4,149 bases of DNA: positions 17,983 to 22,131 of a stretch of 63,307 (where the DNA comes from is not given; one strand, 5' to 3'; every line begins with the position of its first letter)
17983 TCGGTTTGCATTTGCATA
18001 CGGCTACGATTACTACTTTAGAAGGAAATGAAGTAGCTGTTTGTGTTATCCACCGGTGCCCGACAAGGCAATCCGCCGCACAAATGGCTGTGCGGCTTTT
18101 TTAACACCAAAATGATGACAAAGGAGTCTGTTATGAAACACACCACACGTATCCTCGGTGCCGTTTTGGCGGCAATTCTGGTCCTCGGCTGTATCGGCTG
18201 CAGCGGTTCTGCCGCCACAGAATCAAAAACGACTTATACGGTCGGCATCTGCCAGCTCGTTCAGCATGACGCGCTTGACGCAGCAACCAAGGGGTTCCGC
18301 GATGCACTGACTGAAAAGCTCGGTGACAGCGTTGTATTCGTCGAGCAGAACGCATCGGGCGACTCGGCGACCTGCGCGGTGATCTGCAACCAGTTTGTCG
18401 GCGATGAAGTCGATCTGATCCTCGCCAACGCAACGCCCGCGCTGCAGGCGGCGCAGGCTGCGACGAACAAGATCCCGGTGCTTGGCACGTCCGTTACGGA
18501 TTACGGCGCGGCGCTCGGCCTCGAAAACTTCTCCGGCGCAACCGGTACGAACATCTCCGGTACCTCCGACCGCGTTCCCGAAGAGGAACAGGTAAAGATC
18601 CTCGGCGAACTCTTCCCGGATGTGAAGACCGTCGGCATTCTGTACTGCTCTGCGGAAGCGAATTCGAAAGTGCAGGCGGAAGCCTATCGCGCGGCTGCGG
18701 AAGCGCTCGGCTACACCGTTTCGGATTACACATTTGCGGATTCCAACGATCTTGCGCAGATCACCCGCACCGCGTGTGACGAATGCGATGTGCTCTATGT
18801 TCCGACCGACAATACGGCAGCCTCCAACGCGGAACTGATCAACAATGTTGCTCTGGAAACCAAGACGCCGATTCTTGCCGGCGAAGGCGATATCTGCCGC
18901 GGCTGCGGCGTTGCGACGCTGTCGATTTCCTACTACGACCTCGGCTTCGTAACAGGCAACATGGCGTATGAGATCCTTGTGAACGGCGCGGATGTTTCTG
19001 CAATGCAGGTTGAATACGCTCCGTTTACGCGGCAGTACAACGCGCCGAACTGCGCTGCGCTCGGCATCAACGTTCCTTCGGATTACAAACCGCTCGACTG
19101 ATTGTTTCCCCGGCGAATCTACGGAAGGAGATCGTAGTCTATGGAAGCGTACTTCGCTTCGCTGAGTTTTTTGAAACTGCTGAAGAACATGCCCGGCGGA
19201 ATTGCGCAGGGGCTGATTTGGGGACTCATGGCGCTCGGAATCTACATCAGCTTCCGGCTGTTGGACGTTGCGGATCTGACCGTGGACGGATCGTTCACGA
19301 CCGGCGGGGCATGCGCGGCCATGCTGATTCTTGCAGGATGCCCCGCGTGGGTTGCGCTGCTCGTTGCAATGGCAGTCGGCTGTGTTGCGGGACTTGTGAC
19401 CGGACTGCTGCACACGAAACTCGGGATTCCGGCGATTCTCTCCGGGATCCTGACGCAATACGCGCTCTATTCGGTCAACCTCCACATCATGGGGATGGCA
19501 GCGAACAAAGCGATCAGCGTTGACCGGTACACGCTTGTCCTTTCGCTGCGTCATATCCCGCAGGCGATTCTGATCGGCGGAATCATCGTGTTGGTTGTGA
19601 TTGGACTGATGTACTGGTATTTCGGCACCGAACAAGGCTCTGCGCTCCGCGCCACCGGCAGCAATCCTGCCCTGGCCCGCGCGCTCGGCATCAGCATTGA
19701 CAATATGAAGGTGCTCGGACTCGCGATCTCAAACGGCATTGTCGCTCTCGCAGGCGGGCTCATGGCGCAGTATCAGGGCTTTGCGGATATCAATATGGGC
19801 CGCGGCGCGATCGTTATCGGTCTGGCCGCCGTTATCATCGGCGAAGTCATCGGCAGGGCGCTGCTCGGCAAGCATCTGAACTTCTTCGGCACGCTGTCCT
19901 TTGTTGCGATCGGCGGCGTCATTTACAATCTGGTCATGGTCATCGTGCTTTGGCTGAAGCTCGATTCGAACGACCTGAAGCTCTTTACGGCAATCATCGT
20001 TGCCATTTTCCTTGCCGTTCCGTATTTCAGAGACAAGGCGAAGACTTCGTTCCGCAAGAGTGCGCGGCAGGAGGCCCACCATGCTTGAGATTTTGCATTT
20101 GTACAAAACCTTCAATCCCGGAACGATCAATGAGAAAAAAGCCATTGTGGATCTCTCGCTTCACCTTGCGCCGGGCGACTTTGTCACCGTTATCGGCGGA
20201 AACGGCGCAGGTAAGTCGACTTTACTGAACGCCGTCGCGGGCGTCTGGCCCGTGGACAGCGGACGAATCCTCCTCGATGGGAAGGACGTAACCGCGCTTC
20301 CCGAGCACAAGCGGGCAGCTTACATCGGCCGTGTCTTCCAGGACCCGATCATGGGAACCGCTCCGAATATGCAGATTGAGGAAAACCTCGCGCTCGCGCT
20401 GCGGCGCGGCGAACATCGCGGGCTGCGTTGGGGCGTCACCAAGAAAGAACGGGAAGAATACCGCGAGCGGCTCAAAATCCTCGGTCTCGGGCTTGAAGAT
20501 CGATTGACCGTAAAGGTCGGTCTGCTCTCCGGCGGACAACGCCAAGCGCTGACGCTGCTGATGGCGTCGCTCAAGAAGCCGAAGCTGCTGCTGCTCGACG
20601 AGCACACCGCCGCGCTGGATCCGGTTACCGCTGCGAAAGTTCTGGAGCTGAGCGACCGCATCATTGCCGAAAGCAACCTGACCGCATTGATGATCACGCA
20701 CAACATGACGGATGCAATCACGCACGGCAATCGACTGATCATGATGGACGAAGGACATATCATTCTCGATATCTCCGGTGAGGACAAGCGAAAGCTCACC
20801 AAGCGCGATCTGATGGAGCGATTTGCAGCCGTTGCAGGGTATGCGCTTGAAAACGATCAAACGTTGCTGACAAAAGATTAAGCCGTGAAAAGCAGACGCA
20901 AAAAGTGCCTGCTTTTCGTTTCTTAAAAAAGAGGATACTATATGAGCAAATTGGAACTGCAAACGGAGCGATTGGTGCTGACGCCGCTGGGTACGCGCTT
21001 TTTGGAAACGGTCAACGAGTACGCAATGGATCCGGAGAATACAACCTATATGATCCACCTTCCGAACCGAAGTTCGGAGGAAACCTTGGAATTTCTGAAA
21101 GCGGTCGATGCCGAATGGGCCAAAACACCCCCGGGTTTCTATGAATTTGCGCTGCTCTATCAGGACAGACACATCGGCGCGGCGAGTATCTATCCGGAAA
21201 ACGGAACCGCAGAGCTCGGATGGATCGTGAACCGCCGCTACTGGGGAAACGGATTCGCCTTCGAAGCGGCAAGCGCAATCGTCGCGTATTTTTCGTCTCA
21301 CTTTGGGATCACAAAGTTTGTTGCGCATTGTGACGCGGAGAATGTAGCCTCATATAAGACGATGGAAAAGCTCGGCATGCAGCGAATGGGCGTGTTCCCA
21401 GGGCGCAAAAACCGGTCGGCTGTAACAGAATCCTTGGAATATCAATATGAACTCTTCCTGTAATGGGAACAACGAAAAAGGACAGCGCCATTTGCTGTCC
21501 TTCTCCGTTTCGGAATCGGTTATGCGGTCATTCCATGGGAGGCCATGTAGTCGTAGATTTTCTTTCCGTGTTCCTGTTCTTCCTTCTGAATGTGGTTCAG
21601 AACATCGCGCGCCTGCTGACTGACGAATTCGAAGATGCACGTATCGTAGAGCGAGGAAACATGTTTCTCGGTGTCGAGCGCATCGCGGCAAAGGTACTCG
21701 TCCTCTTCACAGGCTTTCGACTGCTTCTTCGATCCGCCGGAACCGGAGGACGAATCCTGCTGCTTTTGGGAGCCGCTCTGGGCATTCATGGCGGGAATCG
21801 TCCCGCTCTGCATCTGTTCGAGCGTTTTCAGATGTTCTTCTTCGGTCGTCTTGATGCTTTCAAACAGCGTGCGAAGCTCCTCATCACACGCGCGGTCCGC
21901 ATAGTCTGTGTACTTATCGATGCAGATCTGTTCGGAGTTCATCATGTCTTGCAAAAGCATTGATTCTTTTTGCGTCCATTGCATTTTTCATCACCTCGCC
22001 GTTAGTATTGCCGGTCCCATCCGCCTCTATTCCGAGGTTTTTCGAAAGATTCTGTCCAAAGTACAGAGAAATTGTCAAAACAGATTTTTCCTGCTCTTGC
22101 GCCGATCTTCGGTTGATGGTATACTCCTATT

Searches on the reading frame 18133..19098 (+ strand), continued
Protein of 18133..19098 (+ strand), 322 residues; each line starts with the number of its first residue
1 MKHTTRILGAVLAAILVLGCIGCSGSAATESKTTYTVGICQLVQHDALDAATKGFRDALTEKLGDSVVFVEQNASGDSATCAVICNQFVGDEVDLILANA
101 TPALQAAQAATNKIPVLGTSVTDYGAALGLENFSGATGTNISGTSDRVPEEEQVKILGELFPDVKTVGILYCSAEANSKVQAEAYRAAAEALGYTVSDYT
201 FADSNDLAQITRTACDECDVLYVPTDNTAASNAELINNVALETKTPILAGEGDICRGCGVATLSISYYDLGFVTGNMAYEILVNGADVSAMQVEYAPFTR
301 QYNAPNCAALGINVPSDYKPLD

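Call 36: find_encoding_contigs(protein=P0018, flank=1200, max_places=2)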
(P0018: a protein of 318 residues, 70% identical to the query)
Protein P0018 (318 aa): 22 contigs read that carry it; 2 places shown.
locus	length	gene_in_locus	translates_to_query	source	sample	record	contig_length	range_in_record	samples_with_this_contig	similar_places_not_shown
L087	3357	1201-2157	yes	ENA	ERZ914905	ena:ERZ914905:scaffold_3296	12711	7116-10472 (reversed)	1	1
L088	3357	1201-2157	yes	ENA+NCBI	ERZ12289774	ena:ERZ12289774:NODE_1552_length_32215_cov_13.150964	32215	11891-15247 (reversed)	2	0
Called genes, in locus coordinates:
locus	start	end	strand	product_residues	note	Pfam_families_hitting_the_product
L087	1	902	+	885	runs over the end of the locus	PF07581:Glug (faint)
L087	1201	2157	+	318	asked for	PF04392:ABC_sub_bind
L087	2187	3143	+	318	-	PF02653:BPD_transp_2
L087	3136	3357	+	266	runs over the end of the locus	PF00005:ABC_tran, PF02463:SMC_N, PF13304:AAA_21 (faint)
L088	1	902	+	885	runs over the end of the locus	PF07581:Glug (faint)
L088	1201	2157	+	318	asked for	PF04392:ABC_sub_bind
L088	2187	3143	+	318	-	PF02653:BPD_transp_2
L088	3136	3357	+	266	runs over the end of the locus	PF00005:ABC_tran, PF02463:SMC_N, PF13304:AAA_21 (faint)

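Call 41: find_encoding_contigs(protein=P0017, flank=1000, max_places=2)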
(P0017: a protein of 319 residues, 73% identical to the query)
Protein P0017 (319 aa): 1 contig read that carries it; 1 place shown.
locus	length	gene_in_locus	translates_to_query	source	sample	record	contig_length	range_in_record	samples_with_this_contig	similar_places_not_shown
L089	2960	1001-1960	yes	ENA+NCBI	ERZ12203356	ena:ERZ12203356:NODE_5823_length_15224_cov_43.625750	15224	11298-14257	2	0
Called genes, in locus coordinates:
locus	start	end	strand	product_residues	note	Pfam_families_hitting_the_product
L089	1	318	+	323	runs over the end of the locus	PF01427:Peptidase_M15, PF08239:SH3_3 (weak)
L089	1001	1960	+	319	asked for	PF04392:ABC_sub_bind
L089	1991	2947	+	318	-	PF02653:BPD_transp_2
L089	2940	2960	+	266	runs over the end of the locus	PF09818:ABC_ATPase (faint), PF00005:ABC_tran, PF02463:SMC_N (faint), PF13304:AAA_21 (faint)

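Call 42: find_encoding_contigs(protein=P0055, flank=1000, max_places=2)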
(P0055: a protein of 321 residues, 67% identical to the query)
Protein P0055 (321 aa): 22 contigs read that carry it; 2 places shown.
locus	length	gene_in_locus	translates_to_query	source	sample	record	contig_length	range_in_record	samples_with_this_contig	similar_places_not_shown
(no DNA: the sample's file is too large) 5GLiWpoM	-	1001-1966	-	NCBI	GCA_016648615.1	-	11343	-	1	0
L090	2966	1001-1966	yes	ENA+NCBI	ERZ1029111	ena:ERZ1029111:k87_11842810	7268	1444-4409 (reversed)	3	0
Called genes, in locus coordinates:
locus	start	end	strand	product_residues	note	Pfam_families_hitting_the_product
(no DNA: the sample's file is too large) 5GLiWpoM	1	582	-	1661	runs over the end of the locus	PF03415:Peptidase_C11, PF13306:LRR_5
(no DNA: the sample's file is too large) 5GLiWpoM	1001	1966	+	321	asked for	PF04392:ABC_sub_bind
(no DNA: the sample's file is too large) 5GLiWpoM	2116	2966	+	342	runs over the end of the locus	PF02653:BPD_transp_2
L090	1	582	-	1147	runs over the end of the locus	?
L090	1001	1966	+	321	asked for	PF04392:ABC_sub_bind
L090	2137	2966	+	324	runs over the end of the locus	PF02653:BPD_transp_2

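Call 43: find_encoding_contigs(protein=P0066, flank=1000, max_places=2)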
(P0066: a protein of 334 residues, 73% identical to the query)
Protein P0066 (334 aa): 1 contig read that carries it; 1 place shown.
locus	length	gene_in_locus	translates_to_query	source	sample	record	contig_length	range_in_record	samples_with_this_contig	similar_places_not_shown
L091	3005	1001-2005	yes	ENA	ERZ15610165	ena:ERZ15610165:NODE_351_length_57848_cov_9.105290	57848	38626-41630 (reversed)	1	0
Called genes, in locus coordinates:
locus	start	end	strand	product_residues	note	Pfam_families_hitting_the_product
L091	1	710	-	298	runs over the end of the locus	PF09924:LPG_synthase_C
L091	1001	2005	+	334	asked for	PF04392:ABC_sub_bind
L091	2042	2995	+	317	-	PF02653:BPD_transp_2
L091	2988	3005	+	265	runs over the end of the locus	PF00005:ABC_tran, PF02463:SMC_N (weak), PF13304:AAA_21 (faint)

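Call 44: find_encoding_contigs(protein=P0084, flank=1000, max_places=2)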
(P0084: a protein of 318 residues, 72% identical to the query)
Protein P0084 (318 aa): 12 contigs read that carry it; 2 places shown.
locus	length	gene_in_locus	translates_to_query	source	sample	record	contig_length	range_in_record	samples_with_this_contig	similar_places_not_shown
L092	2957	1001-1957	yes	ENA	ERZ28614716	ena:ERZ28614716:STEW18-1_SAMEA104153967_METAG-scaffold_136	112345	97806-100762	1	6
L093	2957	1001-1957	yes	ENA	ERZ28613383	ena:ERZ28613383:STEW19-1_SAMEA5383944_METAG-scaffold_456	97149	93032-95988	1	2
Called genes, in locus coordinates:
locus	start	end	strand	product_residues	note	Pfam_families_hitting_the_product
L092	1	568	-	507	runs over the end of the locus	PF03816:LytR_cpsA_psr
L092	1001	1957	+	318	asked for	PF04392:ABC_sub_bind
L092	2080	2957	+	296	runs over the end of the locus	PF02653:BPD_transp_2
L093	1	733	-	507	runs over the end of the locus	PF03816:LytR_cpsA_psr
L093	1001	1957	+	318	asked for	PF04392:ABC_sub_bind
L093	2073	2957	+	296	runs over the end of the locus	PF02653:BPD_transp_2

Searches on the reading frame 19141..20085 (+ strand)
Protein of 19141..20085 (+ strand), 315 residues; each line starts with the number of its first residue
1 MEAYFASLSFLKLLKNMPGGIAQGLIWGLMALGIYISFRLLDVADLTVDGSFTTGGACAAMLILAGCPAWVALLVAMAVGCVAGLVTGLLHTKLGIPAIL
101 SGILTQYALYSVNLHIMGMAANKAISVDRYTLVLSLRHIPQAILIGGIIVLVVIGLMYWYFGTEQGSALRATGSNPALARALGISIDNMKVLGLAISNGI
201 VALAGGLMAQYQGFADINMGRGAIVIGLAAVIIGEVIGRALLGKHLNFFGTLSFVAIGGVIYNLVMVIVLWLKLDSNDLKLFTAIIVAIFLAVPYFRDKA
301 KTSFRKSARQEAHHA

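Call 9: search_protein_families(library=pfam, proteins=[window:19141-20085:+])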
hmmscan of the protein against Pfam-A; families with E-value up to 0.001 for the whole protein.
window:19141-20085:+ (315 aa): 1 family
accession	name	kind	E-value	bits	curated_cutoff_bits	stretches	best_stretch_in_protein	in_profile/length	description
PF02653.21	BPD_transp_2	-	4e-29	102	26.8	1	20-292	5-267/269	Branched-chain amino acid transport system / permease component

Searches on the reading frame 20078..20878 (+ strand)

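Call 9: search_protein_families(library=pfam, proteins=[window:20078-20878:+])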
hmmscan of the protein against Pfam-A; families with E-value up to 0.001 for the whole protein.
window:20078-20878:+ (267 aa): 5 families
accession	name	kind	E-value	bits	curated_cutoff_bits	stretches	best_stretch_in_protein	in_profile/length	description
PF00005.33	ABC_tran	-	5.6e-28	98.7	25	1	25-178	3-137/137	ABC transporter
PF02463.25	SMC_N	-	1e-07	32.1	40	1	34-209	25-198/220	RecF/RecN/SMC N terminal domain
PF13304.12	AAA_21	-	3.7e-06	27.7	27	0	133-209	221-299/304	AAA domain, putative AbiEii toxin, Type IV TA system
PF09818.15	ABC_ATPase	-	0.00021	20.8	23.2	0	35-58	81-105/283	P-loop domain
PF13555.12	AAA_29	-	0.00029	21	27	1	29-54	18-43/61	P-loop containing region of AAA domain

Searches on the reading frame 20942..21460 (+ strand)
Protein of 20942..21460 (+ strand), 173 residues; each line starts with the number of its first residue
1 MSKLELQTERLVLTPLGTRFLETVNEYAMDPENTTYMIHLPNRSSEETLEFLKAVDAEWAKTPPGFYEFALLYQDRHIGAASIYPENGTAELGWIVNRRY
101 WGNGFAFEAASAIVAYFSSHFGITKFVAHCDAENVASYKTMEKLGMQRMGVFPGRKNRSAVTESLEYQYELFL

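Call 9: search_protein_families(library=pfam, proteins=[window:20942-21460:+])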
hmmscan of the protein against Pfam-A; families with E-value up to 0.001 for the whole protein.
window:20942-21460:+ (173 aa): 2 families
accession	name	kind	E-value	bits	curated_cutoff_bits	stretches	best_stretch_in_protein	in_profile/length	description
PF13302.13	Acetyltransf_3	-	8.8e-25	88.4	25.4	1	10-147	1-138/138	Acetyltransferase (GNAT) domain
PF00583.31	Acetyltransf_1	-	5.5e-11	43.2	20.7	1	50-146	19-116/116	Acetyltransferase (GNAT) family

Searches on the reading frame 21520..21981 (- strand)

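Call 9: search_protein_families(library=pfam, proteins=[window:21520-21981:-])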
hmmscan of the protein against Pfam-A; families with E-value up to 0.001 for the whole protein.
window:21520-21981:- (153 aa): 3 families
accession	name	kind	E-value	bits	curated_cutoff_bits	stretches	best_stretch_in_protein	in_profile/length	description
PF07875.18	Coat_F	-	1.3e-18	67.4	25.7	1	94-151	2-59/63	Coat F domain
PF09537.16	DUF2383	-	1.3e-05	25.8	30.8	0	10-57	6-53/111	Domain of unknown function (DUF2383)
PF02915.23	Rubrerythrin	-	0.00022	22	22.8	0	13-56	92-135/137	Rubrerythrin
